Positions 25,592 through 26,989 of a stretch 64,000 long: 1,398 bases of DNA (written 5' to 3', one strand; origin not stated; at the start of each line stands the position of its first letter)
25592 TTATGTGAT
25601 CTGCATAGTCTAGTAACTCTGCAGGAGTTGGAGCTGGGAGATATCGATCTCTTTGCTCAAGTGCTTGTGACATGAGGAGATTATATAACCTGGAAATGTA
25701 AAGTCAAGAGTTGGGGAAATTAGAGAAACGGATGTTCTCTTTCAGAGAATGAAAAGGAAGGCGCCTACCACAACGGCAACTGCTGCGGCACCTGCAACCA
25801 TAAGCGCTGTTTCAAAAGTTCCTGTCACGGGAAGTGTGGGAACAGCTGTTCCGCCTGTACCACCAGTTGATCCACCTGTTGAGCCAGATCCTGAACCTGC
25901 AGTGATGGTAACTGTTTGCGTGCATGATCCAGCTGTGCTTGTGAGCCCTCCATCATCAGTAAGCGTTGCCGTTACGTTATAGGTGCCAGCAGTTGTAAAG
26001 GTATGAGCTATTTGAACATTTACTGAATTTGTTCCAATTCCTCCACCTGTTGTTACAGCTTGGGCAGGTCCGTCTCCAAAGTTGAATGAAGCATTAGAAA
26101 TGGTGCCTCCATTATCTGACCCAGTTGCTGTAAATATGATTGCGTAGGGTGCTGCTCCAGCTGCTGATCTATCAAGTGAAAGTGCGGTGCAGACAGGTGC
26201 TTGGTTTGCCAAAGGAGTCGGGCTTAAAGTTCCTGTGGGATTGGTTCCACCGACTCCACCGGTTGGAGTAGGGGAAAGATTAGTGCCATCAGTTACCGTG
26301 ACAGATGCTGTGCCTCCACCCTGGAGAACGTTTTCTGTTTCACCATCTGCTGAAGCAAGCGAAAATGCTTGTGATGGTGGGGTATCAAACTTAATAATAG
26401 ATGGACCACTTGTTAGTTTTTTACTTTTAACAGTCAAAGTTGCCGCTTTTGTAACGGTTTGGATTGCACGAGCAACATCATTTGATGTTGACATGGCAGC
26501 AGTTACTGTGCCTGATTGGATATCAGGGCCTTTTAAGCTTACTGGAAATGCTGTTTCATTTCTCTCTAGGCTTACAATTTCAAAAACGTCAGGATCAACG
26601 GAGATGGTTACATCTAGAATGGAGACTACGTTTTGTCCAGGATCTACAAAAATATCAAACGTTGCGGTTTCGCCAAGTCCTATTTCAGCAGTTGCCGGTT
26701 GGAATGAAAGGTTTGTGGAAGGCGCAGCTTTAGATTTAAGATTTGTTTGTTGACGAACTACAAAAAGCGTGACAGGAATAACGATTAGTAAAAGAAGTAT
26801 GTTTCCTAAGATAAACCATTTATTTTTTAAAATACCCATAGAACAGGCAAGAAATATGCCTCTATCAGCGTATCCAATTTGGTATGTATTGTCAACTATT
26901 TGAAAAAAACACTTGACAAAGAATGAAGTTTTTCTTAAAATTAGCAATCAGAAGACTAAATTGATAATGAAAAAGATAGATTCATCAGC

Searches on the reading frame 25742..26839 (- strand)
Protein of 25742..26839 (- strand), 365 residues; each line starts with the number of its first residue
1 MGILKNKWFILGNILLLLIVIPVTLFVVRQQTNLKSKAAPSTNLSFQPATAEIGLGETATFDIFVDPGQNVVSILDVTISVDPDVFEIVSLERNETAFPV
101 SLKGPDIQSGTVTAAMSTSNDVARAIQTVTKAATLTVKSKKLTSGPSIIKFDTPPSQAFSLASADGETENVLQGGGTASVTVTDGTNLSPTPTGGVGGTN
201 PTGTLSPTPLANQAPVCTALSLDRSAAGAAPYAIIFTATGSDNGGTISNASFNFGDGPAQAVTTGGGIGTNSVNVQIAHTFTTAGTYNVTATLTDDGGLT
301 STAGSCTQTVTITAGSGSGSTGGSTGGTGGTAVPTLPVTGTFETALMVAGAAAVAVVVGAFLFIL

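Call 4: search_protein_families(library=pfam, proteins=[window:25742-26839:-], max_evalue=1)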
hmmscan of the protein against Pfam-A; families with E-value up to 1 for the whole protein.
window:25742-26839:- (365 aa): 3 families
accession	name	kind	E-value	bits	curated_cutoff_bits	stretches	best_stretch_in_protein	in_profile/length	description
PF18911.6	PKD_4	-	1.8e-08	34.8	27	1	212-304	1-79/85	PKD domain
PF00801.26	PKD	-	2.3e-07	31.1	23.5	1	228-302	11-74/80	PKD domain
PF00746.26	Gram_pos_anchor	-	0.15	12.5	20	1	332-360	5-34/43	LPXTG cell wall anchor motif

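Call 8: search_protein_families(library=ncbifam, proteins=[window:25742-26839:-], max_evalue=1)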
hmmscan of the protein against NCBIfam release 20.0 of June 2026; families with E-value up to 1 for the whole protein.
window:25742-26839:- (365 aa): 2 families
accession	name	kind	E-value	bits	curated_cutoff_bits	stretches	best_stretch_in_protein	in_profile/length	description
NF058578.1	CPR_pilus_PamR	equivalog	0.002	17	300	1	251-317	184-242/297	pilus system RbmA-like protein PamR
TIGR03769.1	P_ac_wall_RPT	domain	0.31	11.6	30.9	0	280-303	8-33/41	TIGR03769 domain-containing protein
